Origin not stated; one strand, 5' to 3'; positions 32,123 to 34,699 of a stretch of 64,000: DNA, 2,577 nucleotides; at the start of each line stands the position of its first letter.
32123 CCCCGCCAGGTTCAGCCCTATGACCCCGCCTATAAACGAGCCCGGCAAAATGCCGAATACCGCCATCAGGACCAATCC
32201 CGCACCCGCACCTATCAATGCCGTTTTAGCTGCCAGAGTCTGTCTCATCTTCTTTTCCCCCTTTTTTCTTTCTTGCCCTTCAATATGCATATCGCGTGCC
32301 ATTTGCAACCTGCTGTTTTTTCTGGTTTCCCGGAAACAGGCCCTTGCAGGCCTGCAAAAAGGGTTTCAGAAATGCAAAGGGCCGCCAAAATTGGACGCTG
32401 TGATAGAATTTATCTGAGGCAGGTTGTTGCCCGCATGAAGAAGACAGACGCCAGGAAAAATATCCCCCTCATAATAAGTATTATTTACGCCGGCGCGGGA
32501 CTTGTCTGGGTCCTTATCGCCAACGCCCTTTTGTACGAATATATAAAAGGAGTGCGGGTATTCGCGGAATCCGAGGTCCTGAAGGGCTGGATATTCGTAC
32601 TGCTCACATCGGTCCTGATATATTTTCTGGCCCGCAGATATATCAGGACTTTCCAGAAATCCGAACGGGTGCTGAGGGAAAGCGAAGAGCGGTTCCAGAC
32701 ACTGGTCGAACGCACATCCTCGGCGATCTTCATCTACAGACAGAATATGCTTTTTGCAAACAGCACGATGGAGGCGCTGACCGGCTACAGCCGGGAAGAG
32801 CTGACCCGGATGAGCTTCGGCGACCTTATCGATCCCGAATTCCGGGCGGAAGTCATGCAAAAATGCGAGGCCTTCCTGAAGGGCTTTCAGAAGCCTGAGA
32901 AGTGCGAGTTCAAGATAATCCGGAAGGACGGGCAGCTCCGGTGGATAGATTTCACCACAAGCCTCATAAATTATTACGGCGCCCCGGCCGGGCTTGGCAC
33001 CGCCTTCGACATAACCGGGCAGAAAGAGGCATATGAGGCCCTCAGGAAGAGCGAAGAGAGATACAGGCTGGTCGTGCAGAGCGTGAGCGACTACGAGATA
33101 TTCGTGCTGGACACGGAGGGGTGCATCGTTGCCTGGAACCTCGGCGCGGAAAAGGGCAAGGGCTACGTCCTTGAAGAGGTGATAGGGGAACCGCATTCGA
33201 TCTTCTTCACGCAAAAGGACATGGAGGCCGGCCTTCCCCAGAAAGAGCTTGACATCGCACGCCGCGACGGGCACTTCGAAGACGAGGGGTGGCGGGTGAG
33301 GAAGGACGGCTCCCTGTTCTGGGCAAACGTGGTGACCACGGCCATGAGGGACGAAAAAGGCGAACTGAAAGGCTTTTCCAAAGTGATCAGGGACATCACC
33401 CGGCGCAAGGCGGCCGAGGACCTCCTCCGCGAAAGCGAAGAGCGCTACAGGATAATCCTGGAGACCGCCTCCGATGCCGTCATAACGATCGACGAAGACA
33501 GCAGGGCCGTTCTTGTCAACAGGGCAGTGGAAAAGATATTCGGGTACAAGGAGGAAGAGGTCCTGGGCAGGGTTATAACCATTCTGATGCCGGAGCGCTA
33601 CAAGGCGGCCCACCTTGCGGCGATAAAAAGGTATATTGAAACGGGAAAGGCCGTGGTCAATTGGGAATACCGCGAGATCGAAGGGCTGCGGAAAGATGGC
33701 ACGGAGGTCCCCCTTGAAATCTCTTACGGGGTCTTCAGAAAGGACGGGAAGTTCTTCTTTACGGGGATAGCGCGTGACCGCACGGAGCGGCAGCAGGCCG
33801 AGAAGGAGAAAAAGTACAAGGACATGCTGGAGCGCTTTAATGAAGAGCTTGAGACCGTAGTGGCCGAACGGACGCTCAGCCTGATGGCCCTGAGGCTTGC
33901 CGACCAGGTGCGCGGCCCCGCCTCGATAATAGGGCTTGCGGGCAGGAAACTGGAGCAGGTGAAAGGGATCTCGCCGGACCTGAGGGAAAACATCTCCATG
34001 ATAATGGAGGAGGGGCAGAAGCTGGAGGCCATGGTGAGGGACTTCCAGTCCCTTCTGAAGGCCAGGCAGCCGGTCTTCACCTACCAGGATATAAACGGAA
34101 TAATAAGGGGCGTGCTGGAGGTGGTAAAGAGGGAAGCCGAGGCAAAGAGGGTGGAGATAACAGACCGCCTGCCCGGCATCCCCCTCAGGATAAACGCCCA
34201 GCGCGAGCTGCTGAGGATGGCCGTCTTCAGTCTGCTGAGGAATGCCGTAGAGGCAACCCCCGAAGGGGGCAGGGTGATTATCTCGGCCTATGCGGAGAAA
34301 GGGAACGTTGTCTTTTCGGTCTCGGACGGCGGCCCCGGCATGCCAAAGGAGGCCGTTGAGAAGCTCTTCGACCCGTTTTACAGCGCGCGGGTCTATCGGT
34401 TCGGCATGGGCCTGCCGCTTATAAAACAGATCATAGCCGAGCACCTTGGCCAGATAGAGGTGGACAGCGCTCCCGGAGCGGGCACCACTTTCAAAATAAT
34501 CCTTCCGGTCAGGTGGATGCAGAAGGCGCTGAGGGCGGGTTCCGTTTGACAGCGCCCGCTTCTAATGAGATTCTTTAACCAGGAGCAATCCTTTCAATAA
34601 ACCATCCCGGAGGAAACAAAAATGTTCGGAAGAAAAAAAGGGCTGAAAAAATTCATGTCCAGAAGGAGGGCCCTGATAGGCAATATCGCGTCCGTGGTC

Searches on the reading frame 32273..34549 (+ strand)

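Call 14: search_protein_families(library=ncbifam, proteins=[window:32273-34549:+], max_evalue=1e-20)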
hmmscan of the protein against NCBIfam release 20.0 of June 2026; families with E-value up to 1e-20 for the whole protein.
window:32273-34549:+ (758 aa): 23 families
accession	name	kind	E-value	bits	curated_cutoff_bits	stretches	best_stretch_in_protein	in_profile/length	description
TIGR00229.1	sensory_box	domain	8.3e-78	258.6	22.9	3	386-512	1-125/126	PAS domain S-box protein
NF041777.1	sens_FixL_Rhizob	equivalog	3.6e-57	194.1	850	1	339-746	71-481/485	sensor protein FixL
NF008468.0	PRK11360.1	equivalog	5.4e-51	173.7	646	1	385-748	263-610/616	two-component system sensor histidine kinase AtoS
NF045595.1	HK_scytonemin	equivalog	1.8e-45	155.5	865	1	362-746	254-635/637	scytonemin biosynthesis sensor histidine kinase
NF047874.1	MASE3_PAS_HK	subfamily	1.2e-44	153.2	560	0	646-751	519-630/655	MASE3 domain-containing sensor histidine kinase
NF046044.1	PnpS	equivalog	5e-37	127.8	400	1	571-745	207-390/390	two-component system histidine kinase PnpS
NF052573.1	HisKinEspAMyxo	equivalog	3.2e-33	114.7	1400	1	372-747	240-612/755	serine histidine kinase EspA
NF053781.1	cdiGMPphdstlr2612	equivalog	3.4e-31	107.8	1600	0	341-443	665-768/1268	Tlr1612 family c-di-GMP phosphodiesterase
NF008467.0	PRK11359.1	equivalog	4.1e-31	107.7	857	0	396-516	18-137/800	oxygen-sensing cyclic-di-GMP phosphodiesterase DosP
TIGR02938.1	nifL_nitrog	equivalog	8.7e-30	103.7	242.45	1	264-742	6-490/494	nitrogen fixation negative regulator NifL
NF007688.0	PRK10364.1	equivalog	9.8e-30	103.7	479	1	535-751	240-456/460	two-component system sensor histidine kinase ZraS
NF052574.1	HisKinEspCMyxo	equivalog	1.8e-29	102.5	1200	1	405-752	303-643/785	serine histidine kinase EspC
TIGR02966.1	phoR_proteo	equivalog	9.4e-27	93.9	334.2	1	570-743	150-332/333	phosphate regulon sensor histidine kinase PhoR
NF033092.0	HK_WalK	equivalog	5.6e-26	91.3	725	0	577-746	415-594/594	cell wall metabolism sensor histidine kinase WalK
NF045675.1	PhdiestaseDibA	equivalog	4.2e-25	88.2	980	0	68-177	4-118/623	phosphodiesterase DibA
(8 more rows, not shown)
